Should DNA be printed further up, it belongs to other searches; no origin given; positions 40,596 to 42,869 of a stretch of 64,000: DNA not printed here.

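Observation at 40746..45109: Permuted fused LeuD-LeuC-like hydro-lyase + unknown 265-aa protein + LeuA/CimA-like synthase, without a dehydrogenase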

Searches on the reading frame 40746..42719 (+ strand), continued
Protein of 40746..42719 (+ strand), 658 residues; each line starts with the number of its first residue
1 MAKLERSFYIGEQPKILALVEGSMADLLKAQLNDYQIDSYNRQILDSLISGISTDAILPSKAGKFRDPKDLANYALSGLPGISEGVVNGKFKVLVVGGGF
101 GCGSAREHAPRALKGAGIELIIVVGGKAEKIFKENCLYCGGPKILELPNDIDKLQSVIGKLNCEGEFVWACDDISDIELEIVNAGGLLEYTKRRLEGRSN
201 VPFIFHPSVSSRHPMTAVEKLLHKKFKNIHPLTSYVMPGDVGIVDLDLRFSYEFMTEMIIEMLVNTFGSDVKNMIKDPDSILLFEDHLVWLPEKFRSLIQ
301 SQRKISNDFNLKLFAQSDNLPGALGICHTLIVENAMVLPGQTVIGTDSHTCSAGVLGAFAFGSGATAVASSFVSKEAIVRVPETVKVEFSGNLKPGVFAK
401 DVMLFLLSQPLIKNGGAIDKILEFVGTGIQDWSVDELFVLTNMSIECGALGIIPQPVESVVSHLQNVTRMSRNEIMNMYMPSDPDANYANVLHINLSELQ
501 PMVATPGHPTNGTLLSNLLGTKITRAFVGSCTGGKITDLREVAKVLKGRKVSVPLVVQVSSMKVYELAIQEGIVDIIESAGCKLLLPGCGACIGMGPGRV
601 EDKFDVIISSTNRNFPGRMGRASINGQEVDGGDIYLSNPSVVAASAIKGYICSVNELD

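Call 30: find_related_loci(query=A4, collection=genome_contigs, flank=10000)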
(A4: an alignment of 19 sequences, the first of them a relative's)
Query A4 (658 aa) in genome_contigs; peptide patterns used: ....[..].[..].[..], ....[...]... (x = any residue, [..] = any of these).
600 stretches matched a pattern (row limit reached: there are more); 595 encode a relative of the query (tblastn E <= 1e-3); the best 80 are kept; 80 distinct loci.
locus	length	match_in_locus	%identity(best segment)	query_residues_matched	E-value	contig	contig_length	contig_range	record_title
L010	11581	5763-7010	37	215-657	3e-73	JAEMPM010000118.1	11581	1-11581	MAG: Thermocrinis sp. isolate 2016_B02_str_C_8 c_000000000292, whole genome shotgun sequence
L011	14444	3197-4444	37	215-657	8e-73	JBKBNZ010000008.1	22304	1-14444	MAG: Aquificaceae bacterium isolate 21H_022.bin.22 NODE_1248_length_22304_cov_442.482216, whole genome shotgun sequence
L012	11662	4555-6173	36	52-657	1e-72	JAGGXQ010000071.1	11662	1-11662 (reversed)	MAG: Thaumarchaeota archaeon isolate AUK156 PB_MBMC_110_c_000000000002, whole genome shotgun sequence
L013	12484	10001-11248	37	215-657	2e-72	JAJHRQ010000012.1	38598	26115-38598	MAG: Thermocrinis sp. isolate Bin P10 scaffold_31_c1, whole genome shotgun sequence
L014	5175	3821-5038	35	236-651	2e-71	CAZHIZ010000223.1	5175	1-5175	MAG TPA_asm: uncultured Caldithrix sp. isolate SRP163575_co3_317 genome assembly, contig: NODE_17233_length_5175_cov_8.4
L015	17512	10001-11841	35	52-657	6e-71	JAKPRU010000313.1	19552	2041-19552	MAG: Candidatus Omnitrophota bacterium isolate JPNA_maxbin.304_sub k141_568006, whole genome shotgun sequence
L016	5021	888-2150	36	215-657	5e-71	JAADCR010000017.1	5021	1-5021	MAG: Aquificota bacterium isolate L_MaxBin.005 contig-127_22834, whole genome shotgun sequence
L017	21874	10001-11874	35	41-651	2e-70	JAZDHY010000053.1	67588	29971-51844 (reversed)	MAG: bacterium isolate MEGAHIT-group-0.373 k141_1488420, whole genome shotgun sequence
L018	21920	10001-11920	35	48-651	1e-70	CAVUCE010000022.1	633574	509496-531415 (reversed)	MAG: uncultured Ignavibacteriales bacterium isolate MFD02923.bin.1.91 genome assembly, contig: contig_5864, whole genome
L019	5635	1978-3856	35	42-657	4e-70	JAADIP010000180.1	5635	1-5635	MAG: Calditrichota bacterium isolate M_MetaBat.59 contig-127_25288, whole genome shotgun sequence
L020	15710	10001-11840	34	43-651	1e-69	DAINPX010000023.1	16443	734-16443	MAG TPA_asm: Melioribacteraceae bacterium isolate CTOTU18571 NODE_3453_length_16443_cov_4.498291, whole genome shotgun s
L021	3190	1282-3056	36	52-658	4e-70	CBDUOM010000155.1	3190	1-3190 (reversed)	MAG TPA_asm: uncultured archaeon isolate SRR6823441_concoct_23 genome assembly, contig: ERZ1742239.43304, whole genome s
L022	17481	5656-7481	36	52-651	3e-69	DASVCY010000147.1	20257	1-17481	MAG TPA_asm: Nitrososphaera sp. isolate SMAG_U2019 k141_1005148, whole genome shotgun sequence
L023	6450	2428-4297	34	42-657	7e-69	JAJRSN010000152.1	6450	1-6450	MAG: Calditrichota bacterium isolate Dive96_bin1.108 k141_1529609, whole genome shotgun sequence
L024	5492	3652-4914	36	215-657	9e-69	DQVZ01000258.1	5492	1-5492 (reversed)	MAG TPA_asm: Aquifex aeolicus isolate SZUA-1538 k95_13582, whole genome shotgun sequence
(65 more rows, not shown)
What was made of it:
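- Tried and rejected: I first read the GTDB scan (call 30) as showing that the permuted fusion is common in Thaumarchaeota, Ignavibacteria and other groups.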

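Call 46: search_protein_families(library=pfam, proteins=[L007:14042-14893:+, L009:11934-12638:+], max_evalue=0.1)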
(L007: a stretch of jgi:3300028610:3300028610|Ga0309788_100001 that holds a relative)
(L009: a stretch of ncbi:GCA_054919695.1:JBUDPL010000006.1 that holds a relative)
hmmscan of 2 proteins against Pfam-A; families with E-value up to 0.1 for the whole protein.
L007:14042-14893:+ (284 aa): 1 family
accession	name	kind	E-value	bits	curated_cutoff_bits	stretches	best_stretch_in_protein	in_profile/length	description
PF01300.24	Sua5_yciO_yrdC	-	4.5e-05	23.4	25.1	1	67-105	11-49/178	Telomere recombination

L009:11934-12638:+ (235 aa): 1 family
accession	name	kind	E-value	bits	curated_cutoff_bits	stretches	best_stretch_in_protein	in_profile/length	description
PF01300.24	Sua5_yciO_yrdC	-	9.5e-05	22.4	25.1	1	156-221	117-178/178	Telomere recombination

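Call 48: find_encoding_contigs(protein=P0004, flank=10000, max_places=1)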
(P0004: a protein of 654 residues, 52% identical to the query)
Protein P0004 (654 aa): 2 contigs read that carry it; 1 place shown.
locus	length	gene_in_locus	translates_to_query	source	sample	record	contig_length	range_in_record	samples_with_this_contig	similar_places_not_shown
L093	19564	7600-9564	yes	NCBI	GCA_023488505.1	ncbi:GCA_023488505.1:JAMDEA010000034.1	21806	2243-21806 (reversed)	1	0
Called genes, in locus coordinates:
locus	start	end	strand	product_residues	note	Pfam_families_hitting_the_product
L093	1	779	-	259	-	PF00006:ATP-synt_ab, PF00306:ATP-synt_ab_C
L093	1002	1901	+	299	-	PF00231:ATP-synt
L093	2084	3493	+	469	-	PF00006:ATP-synt_ab, PF22919:ATP-synt_VA_C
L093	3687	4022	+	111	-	PF02823:ATP-synt_DE_N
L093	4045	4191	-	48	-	-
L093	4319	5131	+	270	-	PF01381:HTH_3 (faint)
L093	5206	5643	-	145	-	PF03928:HbpS-like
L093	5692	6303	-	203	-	-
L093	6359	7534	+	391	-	-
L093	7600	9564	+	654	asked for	PF00694:Aconitase_C, PF00330:Aconitase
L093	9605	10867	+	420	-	PF00682:HMGL-like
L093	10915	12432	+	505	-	PF13185:GAF_2 (faint), PF00512:HisKA, PF02518:HATPase_c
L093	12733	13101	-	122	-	PF00072:Response_reg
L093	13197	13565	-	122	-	PF05635:23S_rRNA_IVP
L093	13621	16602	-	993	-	PF17210:SdrD_B (faint)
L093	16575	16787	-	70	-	-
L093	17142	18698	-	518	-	-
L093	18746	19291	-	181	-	-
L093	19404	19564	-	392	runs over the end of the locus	PF01087:GalP_UDP_transf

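Call 49: find_encoding_contigs(protein=P0018, flank=10000, max_places=1)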
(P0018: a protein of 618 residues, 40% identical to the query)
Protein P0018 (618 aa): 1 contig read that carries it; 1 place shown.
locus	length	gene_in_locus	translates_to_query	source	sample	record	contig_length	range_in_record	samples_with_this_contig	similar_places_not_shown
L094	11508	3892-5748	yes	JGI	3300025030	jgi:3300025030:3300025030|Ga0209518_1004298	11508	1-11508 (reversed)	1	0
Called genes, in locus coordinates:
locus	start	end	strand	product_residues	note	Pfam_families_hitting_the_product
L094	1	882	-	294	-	?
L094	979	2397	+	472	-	PF11104:PilM_2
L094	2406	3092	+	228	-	-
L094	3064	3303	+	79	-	-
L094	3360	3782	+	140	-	-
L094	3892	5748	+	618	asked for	PF00330:Aconitase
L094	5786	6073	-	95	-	-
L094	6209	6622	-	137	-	-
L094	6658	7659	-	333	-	PF00682:HMGL-like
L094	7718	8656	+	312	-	-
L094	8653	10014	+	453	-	PF00512:HisKA, PF02518:HATPase_c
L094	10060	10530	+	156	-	PF00072:Response_reg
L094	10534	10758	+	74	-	-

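Call 58: find_encoding_contigs(protein=P0042, flank=8000, max_places=1)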
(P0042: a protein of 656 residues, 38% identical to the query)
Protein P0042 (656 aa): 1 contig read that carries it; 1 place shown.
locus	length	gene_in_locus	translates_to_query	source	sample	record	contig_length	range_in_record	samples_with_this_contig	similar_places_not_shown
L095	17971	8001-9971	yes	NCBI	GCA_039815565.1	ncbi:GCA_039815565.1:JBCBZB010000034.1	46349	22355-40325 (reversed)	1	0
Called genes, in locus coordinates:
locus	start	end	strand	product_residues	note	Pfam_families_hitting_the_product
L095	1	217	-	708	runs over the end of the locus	PF12704:MacB_PCD (faint)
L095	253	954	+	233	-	PF00005:ABC_tran, PF13304:AAA_21 (faint)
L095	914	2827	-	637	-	PF10670:DUF4198 (faint), PF13620:CarboxypepD_reg, PF13715:CarbopepD_reg_2 (faint), PF14686:fn3_3 (faint), PF22904:NOMO1-like_2nd (faint), PF13620:CarboxypepD_reg (weak), PF09430:EMC7_beta-sandw (faint), PF13620:CarboxypepD_reg (weak)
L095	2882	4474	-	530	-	-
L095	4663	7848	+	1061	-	PF13620:CarboxypepD_reg (faint)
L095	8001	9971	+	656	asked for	PF00694:Aconitase_C, PF00330:Aconitase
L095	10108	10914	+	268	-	PF00520:Ion_trans, PF07885:Ion_trans_2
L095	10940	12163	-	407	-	PF13620:CarboxypepD_reg (faint)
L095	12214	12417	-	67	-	-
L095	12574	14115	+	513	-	PF02538:Hydantoinase_B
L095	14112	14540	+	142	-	-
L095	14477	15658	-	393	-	-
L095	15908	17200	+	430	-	PF00709:Adenylsucc_synt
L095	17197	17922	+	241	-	PF01255:Prenyltransf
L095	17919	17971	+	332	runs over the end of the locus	PF01148:CTP_transf_1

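Call 59: find_encoding_contigs(protein=P0078, flank=8000, max_places=1)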
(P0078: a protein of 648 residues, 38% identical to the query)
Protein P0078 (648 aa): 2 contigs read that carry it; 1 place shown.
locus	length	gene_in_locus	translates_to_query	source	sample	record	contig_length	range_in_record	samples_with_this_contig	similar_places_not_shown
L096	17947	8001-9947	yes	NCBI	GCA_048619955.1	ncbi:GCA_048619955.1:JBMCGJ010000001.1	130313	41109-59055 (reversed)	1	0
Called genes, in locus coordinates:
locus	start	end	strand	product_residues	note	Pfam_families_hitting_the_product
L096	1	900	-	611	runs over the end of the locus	PF02771:Acyl-CoA_dh_N, PF02770:Acyl-CoA_dh_M, PF00441:Acyl-CoA_dh_1, PF08028:Acyl-CoA_dh_2 (weak), PF22924:ACOX_C_alpha1, PF12806:Acyl-CoA_dh_C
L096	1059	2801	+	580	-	PF03485:Arg_tRNA_synt_N, PF00750:tRNA-synt_1d, PF05746:DALR_1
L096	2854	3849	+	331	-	PF00756:Esterase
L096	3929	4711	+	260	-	-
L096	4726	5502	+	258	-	PF01925:TauE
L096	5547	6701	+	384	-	-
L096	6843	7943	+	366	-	PF01154:HMG_CoA_synt_N, PF08540:HMG_CoA_synt_C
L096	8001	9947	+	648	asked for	PF00694:Aconitase_C, PF00330:Aconitase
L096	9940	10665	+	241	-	PF01370:Epimerase, PF13460:NAD_binding_10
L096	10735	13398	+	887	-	PF04734:Ceramidase_alk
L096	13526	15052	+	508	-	PF00289:Biotin_carb_N, PF02222:ATP-grasp, PF02655:ATP-grasp_3 (weak), PF02786:CPSase_L_D2, PF07478:Dala_Dala_lig_C, PF02785:Biotin_carb_C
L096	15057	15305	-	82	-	-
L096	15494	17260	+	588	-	PF03600:CitMHS, PF02080:TrkA_C, PF00939:Na_sulph_symp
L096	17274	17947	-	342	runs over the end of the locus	-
